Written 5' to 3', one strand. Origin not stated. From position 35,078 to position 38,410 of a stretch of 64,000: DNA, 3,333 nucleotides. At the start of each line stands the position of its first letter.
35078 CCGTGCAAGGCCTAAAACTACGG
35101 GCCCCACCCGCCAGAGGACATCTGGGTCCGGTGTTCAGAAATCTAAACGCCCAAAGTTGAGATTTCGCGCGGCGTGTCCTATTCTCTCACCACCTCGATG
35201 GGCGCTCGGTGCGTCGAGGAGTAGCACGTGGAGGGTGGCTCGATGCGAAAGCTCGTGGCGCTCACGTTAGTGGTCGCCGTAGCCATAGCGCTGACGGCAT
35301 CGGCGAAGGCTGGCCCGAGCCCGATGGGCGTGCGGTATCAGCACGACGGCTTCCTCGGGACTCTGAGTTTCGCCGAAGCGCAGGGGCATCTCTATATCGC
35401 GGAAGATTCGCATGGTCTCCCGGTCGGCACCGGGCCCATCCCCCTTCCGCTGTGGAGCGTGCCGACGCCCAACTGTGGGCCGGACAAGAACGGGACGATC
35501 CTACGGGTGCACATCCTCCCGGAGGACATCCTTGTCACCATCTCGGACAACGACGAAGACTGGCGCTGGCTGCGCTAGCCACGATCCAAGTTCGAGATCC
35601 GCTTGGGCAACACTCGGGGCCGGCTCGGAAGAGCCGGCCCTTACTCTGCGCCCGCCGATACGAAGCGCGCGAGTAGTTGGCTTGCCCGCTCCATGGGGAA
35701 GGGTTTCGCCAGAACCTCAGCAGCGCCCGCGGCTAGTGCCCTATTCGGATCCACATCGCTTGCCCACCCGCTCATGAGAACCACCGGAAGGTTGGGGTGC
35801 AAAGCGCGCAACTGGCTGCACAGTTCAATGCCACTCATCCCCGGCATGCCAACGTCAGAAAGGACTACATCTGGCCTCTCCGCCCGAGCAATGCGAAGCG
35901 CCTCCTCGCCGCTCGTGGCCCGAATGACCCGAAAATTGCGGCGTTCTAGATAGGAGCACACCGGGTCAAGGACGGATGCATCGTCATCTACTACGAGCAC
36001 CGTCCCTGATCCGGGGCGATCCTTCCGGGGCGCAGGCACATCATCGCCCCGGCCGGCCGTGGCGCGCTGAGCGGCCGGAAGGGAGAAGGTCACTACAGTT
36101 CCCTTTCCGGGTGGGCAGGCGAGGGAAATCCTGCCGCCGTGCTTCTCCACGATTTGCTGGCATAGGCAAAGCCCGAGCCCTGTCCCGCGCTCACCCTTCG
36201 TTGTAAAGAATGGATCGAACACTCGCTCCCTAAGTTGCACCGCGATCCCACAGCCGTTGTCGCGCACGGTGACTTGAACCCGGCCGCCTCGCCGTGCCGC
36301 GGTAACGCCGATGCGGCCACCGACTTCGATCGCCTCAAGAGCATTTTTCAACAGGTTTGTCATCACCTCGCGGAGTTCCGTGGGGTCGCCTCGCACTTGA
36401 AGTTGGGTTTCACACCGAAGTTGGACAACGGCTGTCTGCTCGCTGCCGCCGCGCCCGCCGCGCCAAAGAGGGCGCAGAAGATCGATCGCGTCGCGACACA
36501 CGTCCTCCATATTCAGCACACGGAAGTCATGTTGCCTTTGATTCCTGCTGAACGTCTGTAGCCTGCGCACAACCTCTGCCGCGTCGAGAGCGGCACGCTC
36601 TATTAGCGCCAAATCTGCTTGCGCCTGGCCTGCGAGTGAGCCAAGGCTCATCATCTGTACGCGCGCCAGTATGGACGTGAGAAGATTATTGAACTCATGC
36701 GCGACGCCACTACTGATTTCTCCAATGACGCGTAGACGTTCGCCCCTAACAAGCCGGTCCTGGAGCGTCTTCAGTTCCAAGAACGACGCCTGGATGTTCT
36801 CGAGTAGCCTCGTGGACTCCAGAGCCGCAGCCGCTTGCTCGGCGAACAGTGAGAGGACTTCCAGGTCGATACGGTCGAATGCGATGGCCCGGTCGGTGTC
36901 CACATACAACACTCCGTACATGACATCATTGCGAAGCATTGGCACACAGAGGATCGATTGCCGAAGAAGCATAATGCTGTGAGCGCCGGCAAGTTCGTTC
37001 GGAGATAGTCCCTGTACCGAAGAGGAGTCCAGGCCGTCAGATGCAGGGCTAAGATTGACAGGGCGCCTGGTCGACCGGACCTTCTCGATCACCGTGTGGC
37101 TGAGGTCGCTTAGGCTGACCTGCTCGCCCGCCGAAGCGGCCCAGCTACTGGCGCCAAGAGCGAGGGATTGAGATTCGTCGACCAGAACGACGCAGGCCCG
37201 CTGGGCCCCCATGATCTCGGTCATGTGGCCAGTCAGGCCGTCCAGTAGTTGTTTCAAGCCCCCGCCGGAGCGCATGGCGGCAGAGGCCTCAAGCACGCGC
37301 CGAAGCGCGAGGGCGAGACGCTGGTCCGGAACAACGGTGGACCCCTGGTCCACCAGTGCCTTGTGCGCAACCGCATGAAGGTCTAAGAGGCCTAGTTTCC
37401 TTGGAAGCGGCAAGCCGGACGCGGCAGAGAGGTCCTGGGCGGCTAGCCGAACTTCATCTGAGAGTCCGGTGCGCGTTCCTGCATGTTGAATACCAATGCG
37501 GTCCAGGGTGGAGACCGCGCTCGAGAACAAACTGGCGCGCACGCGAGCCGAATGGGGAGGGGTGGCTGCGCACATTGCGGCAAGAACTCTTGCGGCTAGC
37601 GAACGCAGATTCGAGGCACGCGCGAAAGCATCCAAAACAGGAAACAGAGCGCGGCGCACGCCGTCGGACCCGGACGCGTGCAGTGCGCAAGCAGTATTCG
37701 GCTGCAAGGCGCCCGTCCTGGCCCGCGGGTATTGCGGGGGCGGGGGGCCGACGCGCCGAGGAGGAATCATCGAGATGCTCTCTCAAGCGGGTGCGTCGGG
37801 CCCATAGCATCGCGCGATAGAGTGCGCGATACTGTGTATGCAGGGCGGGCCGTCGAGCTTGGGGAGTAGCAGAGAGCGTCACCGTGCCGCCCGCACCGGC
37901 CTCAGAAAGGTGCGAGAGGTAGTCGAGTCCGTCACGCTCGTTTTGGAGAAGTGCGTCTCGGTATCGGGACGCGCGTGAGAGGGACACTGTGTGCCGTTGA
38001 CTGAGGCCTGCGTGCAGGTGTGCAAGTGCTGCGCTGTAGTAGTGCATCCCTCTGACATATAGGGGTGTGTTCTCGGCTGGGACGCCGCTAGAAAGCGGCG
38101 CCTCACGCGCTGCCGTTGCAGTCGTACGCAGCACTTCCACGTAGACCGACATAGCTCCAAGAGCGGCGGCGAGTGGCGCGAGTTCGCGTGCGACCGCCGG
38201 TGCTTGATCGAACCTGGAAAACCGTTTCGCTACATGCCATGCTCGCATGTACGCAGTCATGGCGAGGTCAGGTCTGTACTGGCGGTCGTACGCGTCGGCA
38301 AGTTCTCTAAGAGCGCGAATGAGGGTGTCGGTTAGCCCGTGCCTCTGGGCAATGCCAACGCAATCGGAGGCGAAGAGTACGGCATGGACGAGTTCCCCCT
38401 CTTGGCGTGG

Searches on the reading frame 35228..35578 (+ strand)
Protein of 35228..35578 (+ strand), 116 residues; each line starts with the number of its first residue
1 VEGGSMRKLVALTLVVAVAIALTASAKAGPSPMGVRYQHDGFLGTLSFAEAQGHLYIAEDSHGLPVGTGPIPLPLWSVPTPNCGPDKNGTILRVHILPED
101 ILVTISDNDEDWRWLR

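Call 4: search_protein_families(library=pfam, proteins=[window:35228-35578:+], max_evalue=0.01)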
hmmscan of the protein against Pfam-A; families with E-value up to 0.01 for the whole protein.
window:35228-35578:+ (116 aa): 0 families

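Call 14: find_encoding_contigs(protein=window:35243-35578:+, flank=10000, max_places=6)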
Protein window:35243-35578:+ (111 aa): no gene with exactly this product is on record in the collection.

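Call 67: search_protein_families(library=ncbifam, proteins=[window:35243-35578:+], max_evalue=0.001)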
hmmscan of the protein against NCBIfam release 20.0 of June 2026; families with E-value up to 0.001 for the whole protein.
window:35243-35578:+ (111 aa): 0 families

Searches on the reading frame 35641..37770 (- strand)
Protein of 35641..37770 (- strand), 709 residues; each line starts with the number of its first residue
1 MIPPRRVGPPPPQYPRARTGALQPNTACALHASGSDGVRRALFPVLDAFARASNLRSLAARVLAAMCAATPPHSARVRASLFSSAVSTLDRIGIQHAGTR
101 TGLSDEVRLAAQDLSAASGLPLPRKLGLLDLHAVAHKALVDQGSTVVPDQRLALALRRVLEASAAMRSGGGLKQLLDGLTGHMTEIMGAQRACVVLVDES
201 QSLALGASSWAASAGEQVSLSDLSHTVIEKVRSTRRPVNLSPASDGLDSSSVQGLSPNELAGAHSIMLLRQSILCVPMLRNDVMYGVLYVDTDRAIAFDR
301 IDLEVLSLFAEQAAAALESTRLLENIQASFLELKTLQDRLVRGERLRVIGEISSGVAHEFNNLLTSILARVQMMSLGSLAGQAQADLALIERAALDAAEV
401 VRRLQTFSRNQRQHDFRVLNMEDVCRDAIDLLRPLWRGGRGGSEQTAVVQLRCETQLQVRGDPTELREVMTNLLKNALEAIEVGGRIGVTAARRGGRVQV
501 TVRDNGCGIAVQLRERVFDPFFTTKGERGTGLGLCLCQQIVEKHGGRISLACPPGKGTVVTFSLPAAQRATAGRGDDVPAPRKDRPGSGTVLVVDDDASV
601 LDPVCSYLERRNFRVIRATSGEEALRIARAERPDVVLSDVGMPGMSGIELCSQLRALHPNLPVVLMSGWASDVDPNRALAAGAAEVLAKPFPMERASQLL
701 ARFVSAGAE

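Call 4: search_protein_families(library=pfam, proteins=[window:35641-37770:-], max_evalue=0.01)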
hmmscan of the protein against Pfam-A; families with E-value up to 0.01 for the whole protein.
window:35641-37770:- (709 aa): 9 families
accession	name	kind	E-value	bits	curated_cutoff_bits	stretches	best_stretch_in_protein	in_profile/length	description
PF02518.31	HATPase_c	-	1.3e-28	100.1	26.4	1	461-567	1-110/111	Histidine kinase-, DNA gyrase B-, and HSP90-like ATPase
PF00072.30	Response_reg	-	6.3e-27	94.4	30.2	1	591-696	1-106/111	Response regulator receiver domain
PF13185.12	GAF_2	-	7.6e-14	52.5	28.6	1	172-318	4-136/136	GAF domain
PF01590.32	GAF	-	1.4e-13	51.9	22.4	1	172-317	2-133/133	GAF domain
PF13492.12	GAF_3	-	2.9e-10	41.1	27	1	172-318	2-128/129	GAF domain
PF00512.31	HisKA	-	4.6e-05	23.8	26.9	1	351-411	4-64/66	His Kinase A (phospho-acceptor) domain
PF13581.12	HATPase_c_2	-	0.00072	20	27.4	1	466-561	36-124/127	Histidine kinase-like ATPase domain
PF11849.14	DUF3369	-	0.00078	20.2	27.2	0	155-326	20-168/168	Domain of unknown function (DUF3369)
PF03709.21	OKR_DC_1_N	-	0.0083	16.8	29.3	0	605-668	10-71/111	Orn/Lys/Arg decarboxylase, N-terminal domain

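Call 10: find_encoding_contigs(protein=window:35641-37770:-, flank=10000, max_places=6)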
Protein window:35641-37770:- (709 aa): no gene with exactly this product is on record in the collection.

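Call 67: search_protein_families(library=ncbifam, proteins=[window:35641-37770:-], max_evalue=0.001)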
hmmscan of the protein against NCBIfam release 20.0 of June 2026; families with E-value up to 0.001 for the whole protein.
window:35641-37770:- (709 aa): 160 families (the best 25 are shown)
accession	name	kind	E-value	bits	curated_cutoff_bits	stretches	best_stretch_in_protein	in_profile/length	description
NF052574.1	HisKinEspCMyxo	equivalog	1.9e-53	181.8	1200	1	334-693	402-772/785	serine histidine kinase EspC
NF046020.1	HisKinCckABruc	equivalog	1.2e-50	172.2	1000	1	331-694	462-857/868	cell cycle histidine kinase CckA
NF046026.1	HisKinCckACaul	equivalog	1.1e-48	165.8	1000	1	333-671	286-643/678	cell cycle histidine kinase CckA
NF008468.0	PRK11360.1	equivalog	1.6e-48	165.5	646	1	332-569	379-611/616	two-component system sensor histidine kinase AtoS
NF010076.0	PRK13557.1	subfamily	4.8e-46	157.3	631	1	337-692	151-521/540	histidine kinase famiy protein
NF010411.0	PRK13837.1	equivalog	1.2e-43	149.2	647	1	275-700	382-808/828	two-component system VirA-like sensor kinase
NF052573.1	HisKinEspAMyxo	equivalog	8.1e-42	143.2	1400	1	331-702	366-748/755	serine histidine kinase EspA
NF007688.0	PRK10364.1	equivalog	2.9e-39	135.1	479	1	334-569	225-454/460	two-component system sensor histidine kinase ZraS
TIGR02956.1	TMAO_torS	equivalog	7.3e-37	126.9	676.5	1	448-706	558-822/967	TMAO reductase system sensor histidine kinase/response regulator TorS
TIGR02916.1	PEP_his_kin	equivalog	5.3e-34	117.8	300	1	271-565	410-679/679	XrtA/PEP-CTERM system histidine kinase PrsK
NF011874.0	PRK15347.1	equivalog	4.4e-32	111.1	852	2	457-568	505-616/921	two component system sensor kinase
NF008099.0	PRK10841.1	equivalog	1.2e-30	106.1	920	2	458-567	578-691/949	two-component system sensor histidine kinase RcsC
NF038297.2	hybrid_HK_HrmK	equivalog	1.4e-28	99.9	725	1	304-703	192-607/607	hybrid histidine kinase/response regulator HrmK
NF008318.0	PRK11107.1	equivalog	1.9e-28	99.1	890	2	447-567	390-519/920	two-component sensor histidine kinase BarA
NF041880.1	EPS_EpsF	equivalog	4.4e-28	98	900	2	379-562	307-487/492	response regulator EpsF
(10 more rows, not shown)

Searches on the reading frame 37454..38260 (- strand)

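Call 4: search_protein_families(library=pfam, proteins=[window:37454-38260:-], max_evalue=0.01)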
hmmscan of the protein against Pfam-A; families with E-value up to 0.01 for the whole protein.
window:37454-38260:- (268 aa): 1 family
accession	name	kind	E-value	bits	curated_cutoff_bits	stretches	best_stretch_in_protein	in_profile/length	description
PF07347.17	CI-B14_5a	-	0.0015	18.8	25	1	148-198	7-58/95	NADH:ubiquinone oxidoreductase subunit B14.5a (Complex I-B14.5a)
